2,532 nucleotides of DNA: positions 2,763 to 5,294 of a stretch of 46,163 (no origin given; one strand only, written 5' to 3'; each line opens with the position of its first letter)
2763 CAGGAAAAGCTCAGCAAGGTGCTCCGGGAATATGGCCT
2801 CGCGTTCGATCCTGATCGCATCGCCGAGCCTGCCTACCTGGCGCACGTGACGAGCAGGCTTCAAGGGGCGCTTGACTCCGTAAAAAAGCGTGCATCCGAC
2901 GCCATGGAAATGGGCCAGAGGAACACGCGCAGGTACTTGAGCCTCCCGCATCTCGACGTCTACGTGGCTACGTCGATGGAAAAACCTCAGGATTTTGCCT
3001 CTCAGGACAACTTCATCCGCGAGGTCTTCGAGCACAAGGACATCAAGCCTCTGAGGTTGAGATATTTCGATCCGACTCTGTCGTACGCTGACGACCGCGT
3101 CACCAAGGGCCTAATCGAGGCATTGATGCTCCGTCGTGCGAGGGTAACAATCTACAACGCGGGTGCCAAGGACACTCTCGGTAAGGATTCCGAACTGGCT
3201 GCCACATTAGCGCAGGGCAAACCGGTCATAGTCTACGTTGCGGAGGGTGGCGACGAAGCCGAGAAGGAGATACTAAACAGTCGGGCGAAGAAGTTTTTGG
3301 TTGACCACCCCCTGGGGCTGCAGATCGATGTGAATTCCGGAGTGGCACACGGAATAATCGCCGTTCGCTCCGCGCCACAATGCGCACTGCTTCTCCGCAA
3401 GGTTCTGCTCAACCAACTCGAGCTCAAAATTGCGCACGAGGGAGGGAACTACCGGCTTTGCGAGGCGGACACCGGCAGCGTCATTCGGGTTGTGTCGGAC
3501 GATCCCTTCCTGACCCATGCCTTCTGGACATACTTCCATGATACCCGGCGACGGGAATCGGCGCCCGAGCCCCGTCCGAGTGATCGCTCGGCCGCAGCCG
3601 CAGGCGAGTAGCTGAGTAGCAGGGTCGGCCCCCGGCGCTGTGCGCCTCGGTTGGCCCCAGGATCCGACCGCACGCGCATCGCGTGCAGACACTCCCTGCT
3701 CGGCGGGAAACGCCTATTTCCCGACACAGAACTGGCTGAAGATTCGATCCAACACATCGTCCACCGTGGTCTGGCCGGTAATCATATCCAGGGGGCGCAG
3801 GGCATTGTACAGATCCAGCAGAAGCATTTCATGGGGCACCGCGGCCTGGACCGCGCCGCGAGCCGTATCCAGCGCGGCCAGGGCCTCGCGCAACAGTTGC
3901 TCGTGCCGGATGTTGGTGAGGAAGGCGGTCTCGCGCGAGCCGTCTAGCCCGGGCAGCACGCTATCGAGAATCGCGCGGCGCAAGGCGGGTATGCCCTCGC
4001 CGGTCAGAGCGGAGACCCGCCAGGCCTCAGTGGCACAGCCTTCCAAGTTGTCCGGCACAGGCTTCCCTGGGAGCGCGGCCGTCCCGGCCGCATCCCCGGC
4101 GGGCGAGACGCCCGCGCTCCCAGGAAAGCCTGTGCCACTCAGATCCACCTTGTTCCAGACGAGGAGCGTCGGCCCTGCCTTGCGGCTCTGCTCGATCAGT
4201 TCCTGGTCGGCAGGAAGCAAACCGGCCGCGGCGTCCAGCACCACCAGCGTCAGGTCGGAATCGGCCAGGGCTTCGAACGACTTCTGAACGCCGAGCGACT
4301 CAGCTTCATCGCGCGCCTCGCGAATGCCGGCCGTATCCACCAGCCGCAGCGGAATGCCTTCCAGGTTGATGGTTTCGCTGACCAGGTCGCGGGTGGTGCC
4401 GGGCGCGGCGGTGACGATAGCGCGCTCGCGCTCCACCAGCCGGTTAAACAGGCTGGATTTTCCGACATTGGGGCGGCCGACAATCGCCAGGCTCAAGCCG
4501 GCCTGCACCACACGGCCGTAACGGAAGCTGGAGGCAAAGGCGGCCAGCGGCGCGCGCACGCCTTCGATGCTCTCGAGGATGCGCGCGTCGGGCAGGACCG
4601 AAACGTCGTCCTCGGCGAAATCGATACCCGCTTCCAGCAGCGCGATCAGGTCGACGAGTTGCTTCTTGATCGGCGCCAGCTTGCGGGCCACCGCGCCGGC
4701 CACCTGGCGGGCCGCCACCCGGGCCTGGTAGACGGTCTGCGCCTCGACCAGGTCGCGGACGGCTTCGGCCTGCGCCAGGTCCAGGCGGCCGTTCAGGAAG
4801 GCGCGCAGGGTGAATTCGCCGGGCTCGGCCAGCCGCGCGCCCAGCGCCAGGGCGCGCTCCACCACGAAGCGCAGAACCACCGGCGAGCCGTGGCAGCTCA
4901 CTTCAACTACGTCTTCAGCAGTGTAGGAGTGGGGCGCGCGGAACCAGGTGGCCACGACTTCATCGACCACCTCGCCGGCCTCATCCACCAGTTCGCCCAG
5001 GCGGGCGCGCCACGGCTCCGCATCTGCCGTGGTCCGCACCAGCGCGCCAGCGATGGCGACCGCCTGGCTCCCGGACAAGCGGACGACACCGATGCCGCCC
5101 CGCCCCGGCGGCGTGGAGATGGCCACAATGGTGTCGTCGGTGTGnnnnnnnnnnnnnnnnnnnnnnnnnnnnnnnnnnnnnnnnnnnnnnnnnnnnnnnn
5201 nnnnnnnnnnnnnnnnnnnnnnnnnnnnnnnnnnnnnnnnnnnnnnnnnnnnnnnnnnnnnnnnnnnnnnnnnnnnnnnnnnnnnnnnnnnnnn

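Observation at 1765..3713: Low-GC two-gene cassette (PD-(D/E)xK-like protein + NDT/TIR-like domain protein) inserted between ubiX and mnmE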

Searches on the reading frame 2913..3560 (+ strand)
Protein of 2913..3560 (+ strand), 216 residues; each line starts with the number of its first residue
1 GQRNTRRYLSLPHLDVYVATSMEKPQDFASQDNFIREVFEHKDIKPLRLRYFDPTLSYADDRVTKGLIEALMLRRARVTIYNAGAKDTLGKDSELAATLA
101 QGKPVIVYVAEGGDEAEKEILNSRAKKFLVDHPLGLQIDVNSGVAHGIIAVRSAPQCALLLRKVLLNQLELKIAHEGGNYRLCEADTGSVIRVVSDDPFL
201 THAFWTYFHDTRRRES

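Call 63: search_solved_structures(query=A6, max_evalue=10, show_alignments=3)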
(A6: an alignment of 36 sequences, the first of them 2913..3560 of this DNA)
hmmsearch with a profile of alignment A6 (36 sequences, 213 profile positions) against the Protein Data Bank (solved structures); distinct sequences matched with E-value up to 10: 1.
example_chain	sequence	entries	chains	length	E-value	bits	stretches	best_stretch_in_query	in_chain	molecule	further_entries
6y01_AAA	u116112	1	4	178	2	10.9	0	89-112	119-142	p450 cytochrome, putative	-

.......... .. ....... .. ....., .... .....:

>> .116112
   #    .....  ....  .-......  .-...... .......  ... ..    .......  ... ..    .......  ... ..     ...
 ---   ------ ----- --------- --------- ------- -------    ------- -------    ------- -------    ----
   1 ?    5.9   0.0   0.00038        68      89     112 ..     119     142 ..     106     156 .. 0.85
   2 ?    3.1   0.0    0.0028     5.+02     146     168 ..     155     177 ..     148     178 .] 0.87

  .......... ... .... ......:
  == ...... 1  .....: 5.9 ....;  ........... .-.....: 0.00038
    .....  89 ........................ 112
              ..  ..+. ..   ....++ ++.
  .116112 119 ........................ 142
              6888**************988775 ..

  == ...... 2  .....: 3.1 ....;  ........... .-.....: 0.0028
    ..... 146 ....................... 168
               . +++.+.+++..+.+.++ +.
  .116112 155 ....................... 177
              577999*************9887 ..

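Call 73: search_protein_families(library=pfam, alignment_id=A6, max_evalue=1)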
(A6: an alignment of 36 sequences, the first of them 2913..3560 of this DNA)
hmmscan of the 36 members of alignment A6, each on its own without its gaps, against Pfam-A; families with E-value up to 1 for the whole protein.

A. member 1, window:2913-3560:+ (216 aa): 0 families

B. families by the number of members that match (of 36 scanned): 25 families
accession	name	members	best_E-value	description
PF18306.6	LDcluster4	10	0.0052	SLOG cluster4 family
PF05014.21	Nuc_deoxyrib_tr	7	0.00023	Nucleoside 2-deoxyribosyltransferase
PF03949.21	Malic_M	3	0.011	Malic enzyme, NAD binding domain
PF23947.1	DUF7281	1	0.02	Domain of unknown function (DUF7281)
PF22500.2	GMC_oxred_C_1st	1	0.038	GMC oxidoreductase, C-terminal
PF01321.24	Creatinase_N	1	0.061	Creatinase/Prolidase N-terminal domain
PF17455.7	LtuB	1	0.066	Late transcription unit B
PF18941.5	DUF5688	1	0.092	Family of unknown function (DUF5688)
PF24996.1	NANM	1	0.093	N-acetylneuraminate epimerase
PF00771.25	FHIPEP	1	0.096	FHIPEP family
PF04672.18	Methyltransf_19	1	0.12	S-adenosyl methyltransferase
PF18263.7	MCM6_C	1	0.12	MCM6 C-terminal winged-helix domain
PF00667.26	FAD_binding_1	1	0.12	FAD binding domain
PF20451.3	Calmod_bind_M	1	0.12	Calmodulin binding protein central domain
PF00839.22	Cys_rich_FGFR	1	0.13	Cysteine rich repeat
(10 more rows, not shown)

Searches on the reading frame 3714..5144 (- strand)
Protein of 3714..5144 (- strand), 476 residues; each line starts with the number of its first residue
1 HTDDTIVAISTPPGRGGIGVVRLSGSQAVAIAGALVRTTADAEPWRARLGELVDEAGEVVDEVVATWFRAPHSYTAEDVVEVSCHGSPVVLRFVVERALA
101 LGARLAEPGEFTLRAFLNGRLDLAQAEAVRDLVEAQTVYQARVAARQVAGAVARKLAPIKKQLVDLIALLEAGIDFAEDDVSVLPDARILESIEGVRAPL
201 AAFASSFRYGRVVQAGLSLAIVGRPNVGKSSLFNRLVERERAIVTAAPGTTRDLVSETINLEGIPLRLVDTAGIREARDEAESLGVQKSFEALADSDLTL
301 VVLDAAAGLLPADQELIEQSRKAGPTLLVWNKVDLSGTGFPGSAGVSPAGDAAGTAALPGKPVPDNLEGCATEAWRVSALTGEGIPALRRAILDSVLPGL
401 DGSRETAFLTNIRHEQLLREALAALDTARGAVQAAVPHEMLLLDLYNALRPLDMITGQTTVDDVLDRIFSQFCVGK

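Call 53: find_related_loci(query=window:3714-5144:-, collection=metagenome_contigs, flank=6000)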
Query window:3714-5144:- (476 aa) in metagenome_contigs; peptide patterns used: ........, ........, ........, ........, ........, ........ (x = any residue, [..] = any of these).
599 stretches matched a pattern (row limit reached: there are more); 583 encode a relative of the query (tblastn E <= 1e-3); the best 80 are kept; 80 distinct loci.
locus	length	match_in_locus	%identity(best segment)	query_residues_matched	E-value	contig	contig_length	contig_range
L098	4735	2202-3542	60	3-476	0e+0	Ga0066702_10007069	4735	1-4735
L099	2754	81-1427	62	1-476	0e+0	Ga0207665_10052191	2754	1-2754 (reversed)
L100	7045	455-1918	60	3-476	0e+0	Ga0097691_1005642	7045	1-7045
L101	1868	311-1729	57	3-476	0e+0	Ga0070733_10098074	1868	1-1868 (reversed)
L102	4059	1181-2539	61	3-476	0e+0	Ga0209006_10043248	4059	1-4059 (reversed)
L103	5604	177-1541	60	3-476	7e-179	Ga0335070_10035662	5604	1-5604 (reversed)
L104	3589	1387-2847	57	3-476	0e+0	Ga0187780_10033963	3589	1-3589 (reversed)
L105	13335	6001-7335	59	3-476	2e-175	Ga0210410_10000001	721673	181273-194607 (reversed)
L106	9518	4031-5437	60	1-476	1e-175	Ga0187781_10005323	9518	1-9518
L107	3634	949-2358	58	3-476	0e+0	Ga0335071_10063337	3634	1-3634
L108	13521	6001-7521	57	3-476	1e-174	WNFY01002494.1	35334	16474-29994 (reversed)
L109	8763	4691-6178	57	3-476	2e-174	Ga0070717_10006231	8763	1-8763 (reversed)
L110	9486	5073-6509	58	3-476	2e-174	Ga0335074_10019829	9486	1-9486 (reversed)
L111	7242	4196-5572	63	1-476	4e-175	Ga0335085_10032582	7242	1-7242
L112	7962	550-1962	60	1-476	5e-174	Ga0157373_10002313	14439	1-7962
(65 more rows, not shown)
